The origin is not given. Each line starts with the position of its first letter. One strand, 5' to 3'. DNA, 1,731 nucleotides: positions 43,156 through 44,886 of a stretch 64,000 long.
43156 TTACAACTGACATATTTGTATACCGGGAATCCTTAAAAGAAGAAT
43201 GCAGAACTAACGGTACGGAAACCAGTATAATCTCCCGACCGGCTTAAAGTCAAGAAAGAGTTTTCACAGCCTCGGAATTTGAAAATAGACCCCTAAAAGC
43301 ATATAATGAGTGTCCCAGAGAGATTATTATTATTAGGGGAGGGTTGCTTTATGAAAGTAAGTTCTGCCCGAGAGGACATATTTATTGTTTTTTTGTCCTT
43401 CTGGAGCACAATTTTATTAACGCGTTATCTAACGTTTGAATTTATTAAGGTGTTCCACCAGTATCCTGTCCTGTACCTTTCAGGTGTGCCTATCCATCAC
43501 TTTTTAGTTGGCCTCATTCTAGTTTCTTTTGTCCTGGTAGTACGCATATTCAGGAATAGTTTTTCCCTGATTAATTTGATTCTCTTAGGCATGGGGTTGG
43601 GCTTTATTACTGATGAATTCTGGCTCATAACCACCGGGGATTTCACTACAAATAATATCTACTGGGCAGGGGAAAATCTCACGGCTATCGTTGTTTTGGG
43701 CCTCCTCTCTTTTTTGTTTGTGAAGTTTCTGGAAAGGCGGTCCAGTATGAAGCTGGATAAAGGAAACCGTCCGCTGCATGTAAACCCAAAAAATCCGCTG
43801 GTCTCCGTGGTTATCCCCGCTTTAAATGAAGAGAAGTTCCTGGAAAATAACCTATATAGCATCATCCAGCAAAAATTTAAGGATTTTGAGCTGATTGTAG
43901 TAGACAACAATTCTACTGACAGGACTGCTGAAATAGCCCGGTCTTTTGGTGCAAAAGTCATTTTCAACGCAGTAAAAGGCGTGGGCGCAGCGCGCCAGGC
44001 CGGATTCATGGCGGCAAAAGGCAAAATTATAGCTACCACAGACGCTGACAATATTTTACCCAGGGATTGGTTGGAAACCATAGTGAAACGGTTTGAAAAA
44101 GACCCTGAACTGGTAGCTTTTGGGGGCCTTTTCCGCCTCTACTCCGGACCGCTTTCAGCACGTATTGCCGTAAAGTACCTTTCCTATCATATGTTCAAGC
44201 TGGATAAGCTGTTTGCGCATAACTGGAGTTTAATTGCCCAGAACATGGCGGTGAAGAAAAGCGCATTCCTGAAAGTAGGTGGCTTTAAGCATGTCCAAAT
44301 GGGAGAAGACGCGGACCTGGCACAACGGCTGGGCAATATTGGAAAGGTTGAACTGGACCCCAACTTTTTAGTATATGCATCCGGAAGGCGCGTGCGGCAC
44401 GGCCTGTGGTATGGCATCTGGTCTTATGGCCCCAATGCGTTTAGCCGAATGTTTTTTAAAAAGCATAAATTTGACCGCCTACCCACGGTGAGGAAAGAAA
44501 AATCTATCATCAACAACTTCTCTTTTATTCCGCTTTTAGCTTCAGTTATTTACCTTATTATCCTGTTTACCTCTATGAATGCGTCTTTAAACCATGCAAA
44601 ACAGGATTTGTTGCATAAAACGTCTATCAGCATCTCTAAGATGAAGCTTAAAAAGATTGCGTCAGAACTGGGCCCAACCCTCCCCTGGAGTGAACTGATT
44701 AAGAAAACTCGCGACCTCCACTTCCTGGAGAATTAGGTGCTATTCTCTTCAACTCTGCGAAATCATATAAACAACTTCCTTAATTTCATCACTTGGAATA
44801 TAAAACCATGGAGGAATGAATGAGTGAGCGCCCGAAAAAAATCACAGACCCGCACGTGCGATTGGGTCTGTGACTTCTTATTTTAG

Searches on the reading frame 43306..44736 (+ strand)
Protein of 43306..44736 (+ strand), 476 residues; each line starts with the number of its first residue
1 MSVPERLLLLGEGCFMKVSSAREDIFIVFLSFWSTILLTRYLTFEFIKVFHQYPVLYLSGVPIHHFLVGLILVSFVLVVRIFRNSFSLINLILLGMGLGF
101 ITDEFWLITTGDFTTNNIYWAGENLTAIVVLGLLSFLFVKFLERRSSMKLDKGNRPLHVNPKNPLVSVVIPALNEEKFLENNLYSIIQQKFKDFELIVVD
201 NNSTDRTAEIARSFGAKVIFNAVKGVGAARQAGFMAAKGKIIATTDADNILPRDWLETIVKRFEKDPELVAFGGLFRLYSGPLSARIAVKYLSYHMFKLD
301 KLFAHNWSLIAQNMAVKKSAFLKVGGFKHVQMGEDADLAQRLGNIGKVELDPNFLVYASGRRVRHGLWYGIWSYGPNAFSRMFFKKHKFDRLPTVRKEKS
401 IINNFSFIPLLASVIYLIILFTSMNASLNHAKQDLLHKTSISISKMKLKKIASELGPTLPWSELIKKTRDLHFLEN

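Call 64: search_protein_families(library=pfam, proteins=[window:43306-44736:+], max_evalue=0.001)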
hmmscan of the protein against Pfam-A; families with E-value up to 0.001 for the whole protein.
window:43306-44736:+ (476 aa): 5 families
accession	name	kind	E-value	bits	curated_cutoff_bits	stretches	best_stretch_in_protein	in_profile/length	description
PF00535.33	Glycos_transf_2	-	2.5e-33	115.8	23.3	1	167-321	1-164/168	Glycosyl transferase family 2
PF13641.12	Glyco_tranf_2_3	-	7.3e-13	49.5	27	1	166-274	3-121/230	Glycosyltransferase like family 2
PF10111.15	Glyco_tranf_2_2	-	9.4e-09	35.6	27.3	1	167-345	1-202/276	Glycosyltransferase like family 2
PF13506.12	Glyco_transf_21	-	0.00015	21.7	21.7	1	232-360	24-156/174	Glycosyl transferase family 21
PF13632.12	Glyco_trans_2_3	-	0.00066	20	27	1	241-344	1-108/198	Glycosyl transferase family group 2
